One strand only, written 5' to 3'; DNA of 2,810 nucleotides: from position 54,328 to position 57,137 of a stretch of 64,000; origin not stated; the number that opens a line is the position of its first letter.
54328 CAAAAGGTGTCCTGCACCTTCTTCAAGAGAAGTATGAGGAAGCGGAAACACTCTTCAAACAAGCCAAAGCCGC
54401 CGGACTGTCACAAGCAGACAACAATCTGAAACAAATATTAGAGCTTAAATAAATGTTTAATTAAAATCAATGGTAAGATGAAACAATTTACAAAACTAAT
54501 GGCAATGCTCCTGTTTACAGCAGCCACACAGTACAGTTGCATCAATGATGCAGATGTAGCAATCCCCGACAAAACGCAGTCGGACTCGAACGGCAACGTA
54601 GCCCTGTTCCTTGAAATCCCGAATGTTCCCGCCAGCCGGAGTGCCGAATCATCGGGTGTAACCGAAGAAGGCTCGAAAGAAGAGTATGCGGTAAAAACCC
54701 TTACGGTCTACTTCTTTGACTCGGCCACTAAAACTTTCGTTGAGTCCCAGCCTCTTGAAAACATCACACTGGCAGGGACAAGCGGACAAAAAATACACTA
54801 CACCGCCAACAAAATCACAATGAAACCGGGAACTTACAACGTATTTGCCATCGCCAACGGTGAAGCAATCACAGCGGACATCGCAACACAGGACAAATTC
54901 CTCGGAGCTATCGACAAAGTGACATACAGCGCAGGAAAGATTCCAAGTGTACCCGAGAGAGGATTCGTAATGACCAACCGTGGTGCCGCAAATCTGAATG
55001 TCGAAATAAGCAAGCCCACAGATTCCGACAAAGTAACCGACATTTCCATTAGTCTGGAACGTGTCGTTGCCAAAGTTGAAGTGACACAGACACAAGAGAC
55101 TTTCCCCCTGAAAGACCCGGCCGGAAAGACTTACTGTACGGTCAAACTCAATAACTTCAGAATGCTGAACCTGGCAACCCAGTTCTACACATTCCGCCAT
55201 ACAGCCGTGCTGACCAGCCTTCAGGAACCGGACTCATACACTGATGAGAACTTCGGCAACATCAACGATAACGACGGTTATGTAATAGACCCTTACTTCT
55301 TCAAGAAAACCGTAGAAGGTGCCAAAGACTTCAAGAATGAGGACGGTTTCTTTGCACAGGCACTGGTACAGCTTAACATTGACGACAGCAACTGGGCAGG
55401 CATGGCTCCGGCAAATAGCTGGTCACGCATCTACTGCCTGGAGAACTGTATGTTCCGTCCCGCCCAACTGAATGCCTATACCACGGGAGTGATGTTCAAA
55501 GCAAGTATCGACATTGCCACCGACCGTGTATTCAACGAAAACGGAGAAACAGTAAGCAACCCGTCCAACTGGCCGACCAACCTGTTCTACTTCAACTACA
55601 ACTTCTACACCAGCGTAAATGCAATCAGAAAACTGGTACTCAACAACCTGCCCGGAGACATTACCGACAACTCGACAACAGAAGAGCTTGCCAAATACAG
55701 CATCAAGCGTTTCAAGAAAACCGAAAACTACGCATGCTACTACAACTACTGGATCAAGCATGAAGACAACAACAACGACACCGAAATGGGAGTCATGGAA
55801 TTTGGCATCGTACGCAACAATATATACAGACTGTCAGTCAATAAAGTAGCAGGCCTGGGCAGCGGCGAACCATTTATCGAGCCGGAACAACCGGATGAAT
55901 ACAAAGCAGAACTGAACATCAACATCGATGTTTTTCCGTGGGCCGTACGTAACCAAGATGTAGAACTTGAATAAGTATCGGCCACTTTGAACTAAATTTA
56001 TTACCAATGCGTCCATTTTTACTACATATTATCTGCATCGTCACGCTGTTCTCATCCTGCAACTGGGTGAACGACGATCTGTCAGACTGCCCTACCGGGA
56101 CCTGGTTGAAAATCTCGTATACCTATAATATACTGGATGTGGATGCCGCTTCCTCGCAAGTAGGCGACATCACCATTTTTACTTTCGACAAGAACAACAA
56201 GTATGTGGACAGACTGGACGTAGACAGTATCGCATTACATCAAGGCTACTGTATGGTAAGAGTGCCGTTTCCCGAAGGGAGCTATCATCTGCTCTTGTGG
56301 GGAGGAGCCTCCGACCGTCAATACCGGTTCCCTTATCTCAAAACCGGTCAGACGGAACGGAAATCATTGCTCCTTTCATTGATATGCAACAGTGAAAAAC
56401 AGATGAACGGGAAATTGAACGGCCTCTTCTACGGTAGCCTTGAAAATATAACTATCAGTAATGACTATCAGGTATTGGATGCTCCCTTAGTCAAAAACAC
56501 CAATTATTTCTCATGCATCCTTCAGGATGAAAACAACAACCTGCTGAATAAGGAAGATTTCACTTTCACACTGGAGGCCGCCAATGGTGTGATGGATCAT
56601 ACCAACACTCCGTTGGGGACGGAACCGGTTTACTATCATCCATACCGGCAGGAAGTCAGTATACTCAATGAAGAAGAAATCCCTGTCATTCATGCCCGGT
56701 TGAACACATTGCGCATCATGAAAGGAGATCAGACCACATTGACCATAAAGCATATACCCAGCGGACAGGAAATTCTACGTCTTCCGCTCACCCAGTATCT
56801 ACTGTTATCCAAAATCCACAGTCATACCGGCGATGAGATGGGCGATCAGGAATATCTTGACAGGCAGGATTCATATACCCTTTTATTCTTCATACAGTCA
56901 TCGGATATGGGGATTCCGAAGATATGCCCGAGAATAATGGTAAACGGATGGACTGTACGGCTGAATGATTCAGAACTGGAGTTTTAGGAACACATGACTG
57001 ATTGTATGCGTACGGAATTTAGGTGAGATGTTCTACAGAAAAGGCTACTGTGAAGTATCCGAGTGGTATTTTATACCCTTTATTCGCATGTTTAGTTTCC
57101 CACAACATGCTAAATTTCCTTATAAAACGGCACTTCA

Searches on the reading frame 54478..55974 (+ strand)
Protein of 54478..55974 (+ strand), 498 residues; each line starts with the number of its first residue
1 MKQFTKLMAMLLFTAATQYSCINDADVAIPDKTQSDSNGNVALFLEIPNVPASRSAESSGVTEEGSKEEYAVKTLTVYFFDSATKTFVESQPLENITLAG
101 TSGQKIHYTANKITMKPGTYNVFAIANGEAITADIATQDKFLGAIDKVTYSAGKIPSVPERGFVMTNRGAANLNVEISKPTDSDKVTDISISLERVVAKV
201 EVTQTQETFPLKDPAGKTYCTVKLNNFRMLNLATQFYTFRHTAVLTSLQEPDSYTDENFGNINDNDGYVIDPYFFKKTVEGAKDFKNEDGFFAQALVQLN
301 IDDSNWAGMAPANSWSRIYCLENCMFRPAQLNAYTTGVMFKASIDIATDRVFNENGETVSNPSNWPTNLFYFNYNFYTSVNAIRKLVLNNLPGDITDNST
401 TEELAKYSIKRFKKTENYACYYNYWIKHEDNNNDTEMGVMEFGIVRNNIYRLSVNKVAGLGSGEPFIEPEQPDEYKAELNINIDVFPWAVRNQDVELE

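Call 4: search_protein_families(library=pfam, proteins=[window:54478-55974:+], max_evalue=0.01)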
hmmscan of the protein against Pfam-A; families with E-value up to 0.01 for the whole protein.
window:54478-55974:+ (498 aa): 3 families
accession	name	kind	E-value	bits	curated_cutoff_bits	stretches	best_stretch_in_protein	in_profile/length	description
PF15495.12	Fimbrillin_C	-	1.6e-18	67.3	27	1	419-494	7-84/84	Major fimbrial subunit protein type IV, Fimbrillin, C-terminal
PF06321.17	P_gingi_FimA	-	1.1e-15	58.6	21.4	1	42-195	6-153/153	Major fimbrial subunit protein (FimA)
PF08842.16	Mfa2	-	6.3e-11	42.8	21.2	1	62-265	18-196/277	Fimbrillin-A associated anchor proteins Mfa1 and Mfa2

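Call 5: search_protein_families(library=ncbifam, proteins=[window:54478-55974:+], max_evalue=0.01)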
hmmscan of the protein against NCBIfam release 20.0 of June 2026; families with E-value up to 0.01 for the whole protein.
window:54478-55974:+ (498 aa): 1 family
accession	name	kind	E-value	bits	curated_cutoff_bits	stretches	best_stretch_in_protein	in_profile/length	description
NF038041.1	fim_Mfa1_fam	subfamily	2.6e-69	234.7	130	1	4-497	3-495/495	Mfa1 family fimbria major subunit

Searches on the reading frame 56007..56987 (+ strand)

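Call 4: search_protein_families(library=pfam, proteins=[window:56007-56987:+], max_evalue=0.01)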
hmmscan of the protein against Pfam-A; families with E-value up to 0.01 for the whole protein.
window:56007-56987:+ (326 aa): 1 family
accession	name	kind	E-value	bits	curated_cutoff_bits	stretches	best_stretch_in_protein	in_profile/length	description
PF08842.16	Mfa2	-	4.2e-74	250.1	21.2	1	25-321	1-277/277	Fimbrillin-A associated anchor proteins Mfa1 and Mfa2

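Call 5: search_protein_families(library=ncbifam, proteins=[window:56007-56987:+], max_evalue=0.01)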
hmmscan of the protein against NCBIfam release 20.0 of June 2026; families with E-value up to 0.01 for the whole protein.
window:56007-56987:+ (326 aa): 0 families
